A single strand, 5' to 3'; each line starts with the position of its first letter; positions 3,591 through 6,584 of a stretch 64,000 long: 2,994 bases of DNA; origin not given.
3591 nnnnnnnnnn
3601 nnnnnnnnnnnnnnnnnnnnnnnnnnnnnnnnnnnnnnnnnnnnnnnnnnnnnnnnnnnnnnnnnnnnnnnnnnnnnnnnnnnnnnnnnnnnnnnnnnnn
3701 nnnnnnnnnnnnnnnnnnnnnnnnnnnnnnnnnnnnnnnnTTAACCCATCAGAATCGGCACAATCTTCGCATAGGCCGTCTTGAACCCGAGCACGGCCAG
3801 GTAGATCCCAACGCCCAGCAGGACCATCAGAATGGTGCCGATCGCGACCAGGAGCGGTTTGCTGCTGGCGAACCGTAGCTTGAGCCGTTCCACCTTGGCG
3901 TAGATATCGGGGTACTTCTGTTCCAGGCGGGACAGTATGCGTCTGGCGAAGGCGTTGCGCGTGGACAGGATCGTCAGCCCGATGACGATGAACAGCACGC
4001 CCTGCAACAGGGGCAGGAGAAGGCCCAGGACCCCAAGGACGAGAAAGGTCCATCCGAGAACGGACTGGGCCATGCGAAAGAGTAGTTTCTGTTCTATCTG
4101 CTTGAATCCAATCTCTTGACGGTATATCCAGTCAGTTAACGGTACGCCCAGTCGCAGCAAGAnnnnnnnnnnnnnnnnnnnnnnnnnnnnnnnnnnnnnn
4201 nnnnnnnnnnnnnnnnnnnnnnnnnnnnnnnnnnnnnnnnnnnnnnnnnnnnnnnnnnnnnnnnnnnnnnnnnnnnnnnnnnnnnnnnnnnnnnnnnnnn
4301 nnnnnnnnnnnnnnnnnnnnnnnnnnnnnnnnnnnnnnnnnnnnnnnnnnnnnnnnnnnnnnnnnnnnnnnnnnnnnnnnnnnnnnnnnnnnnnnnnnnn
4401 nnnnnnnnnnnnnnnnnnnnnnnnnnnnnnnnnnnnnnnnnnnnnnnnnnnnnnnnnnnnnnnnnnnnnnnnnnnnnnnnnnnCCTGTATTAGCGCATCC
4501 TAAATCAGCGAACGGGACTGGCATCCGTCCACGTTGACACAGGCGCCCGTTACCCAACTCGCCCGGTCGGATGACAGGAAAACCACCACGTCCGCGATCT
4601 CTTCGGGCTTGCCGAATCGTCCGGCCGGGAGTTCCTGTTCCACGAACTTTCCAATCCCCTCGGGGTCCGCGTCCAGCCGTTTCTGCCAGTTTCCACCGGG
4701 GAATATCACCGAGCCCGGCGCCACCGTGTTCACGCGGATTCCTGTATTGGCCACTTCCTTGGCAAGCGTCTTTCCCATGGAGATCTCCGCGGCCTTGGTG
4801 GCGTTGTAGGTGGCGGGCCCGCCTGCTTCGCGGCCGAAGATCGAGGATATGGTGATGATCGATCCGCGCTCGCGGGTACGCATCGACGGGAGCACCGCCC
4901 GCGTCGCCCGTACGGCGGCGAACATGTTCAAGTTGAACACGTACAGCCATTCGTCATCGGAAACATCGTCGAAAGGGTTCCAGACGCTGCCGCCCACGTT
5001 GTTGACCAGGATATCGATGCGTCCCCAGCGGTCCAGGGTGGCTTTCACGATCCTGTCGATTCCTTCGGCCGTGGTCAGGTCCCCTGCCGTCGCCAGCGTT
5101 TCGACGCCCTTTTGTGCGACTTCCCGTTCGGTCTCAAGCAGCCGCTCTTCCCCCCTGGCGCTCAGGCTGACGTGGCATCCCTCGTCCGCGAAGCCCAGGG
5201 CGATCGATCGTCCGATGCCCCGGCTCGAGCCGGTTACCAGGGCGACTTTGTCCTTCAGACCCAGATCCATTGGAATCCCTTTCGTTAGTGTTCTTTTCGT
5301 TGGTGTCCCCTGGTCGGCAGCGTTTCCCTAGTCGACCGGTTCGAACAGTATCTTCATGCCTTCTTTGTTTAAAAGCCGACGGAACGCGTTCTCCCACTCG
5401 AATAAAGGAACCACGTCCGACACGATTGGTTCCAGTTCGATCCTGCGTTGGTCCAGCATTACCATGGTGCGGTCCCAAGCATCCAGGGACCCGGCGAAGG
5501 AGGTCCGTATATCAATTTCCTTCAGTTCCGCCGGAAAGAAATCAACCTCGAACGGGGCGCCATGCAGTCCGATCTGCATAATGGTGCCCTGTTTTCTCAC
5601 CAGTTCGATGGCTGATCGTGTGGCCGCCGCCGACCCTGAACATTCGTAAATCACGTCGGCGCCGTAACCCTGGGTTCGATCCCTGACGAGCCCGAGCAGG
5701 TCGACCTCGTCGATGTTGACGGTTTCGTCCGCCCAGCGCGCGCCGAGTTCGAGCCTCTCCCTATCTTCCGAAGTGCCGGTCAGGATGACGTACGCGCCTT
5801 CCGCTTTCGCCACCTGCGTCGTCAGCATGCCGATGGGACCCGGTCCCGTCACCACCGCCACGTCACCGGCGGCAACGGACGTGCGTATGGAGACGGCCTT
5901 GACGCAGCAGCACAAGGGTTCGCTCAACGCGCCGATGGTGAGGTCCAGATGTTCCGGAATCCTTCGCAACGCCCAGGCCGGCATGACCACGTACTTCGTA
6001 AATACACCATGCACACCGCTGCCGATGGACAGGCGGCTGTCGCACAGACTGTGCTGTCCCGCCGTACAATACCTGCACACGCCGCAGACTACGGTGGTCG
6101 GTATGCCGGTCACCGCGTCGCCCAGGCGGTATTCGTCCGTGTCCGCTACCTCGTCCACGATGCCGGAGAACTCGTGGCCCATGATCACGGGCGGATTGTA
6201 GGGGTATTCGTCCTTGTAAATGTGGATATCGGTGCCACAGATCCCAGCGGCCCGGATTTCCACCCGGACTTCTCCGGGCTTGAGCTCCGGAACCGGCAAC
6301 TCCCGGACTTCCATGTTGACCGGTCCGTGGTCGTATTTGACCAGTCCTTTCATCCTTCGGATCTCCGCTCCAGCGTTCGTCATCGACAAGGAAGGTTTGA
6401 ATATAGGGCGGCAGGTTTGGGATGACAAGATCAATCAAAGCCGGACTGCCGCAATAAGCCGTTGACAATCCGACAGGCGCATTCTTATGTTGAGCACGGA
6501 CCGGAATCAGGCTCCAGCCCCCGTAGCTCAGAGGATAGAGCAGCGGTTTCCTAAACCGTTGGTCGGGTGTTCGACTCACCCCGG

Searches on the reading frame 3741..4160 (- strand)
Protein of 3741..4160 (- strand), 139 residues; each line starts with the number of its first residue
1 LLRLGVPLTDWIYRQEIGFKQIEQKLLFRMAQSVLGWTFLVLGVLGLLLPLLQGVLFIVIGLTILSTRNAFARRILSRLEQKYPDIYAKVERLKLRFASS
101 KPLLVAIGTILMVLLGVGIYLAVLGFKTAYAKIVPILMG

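Call 20: search_protein_families(library=pfam, proteins=[window:3741-4160:-], max_evalue=0.00001)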
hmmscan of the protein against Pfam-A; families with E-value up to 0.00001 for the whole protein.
window:3741-4160:- (139 aa): 1 family
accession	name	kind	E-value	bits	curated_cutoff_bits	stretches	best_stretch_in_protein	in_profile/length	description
PF09656.15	PGPGW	-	6.9e-11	42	23.3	1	29-82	1-53/53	Putative transmembrane protein (PGPGW)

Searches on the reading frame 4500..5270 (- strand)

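Call 8: search_protein_families(library=pfam, proteins=[window:4500-5270:-])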
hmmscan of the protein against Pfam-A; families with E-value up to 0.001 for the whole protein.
window:4500-5270:- (256 aa): 3 families
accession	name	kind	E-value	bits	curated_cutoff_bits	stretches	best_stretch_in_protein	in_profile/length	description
PF13561.12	adh_short_C2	-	3.2e-53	181.2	27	1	16-249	5-233/236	Enoyl-(Acyl carrier protein) reductase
PF00106.31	adh_short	-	5.6e-51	173.2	26.6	1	8-188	1-182/195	short chain dehydrogenase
PF08659.16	KR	-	1.8e-05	25.2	22.6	1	10-180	3-170/180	KR domain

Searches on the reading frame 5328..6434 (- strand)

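Call 8: search_protein_families(library=pfam, proteins=[window:5328-6434:-])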
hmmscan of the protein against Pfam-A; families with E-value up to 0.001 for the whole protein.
window:5328-6434:- (368 aa): 4 families
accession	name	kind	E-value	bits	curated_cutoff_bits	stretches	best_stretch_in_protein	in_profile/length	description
PF08240.17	ADH_N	-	2.1e-26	92.6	23.5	1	52-160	1-103/104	Alcohol dehydrogenase GroES-like domain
PF00107.32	ADH_zinc_N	-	2.6e-22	79.6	31.8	1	200-324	1-124/129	Zinc-binding dehydrogenase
PF16912.11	Glu_dehyd_C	-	1.5e-09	38.1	34.9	1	167-299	3-141/211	Glucose dehydrogenase C-terminus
PF13602.12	ADH_zinc_N_2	-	0.00039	21.8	27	1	235-354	3-123/134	Zinc-binding dehydrogenase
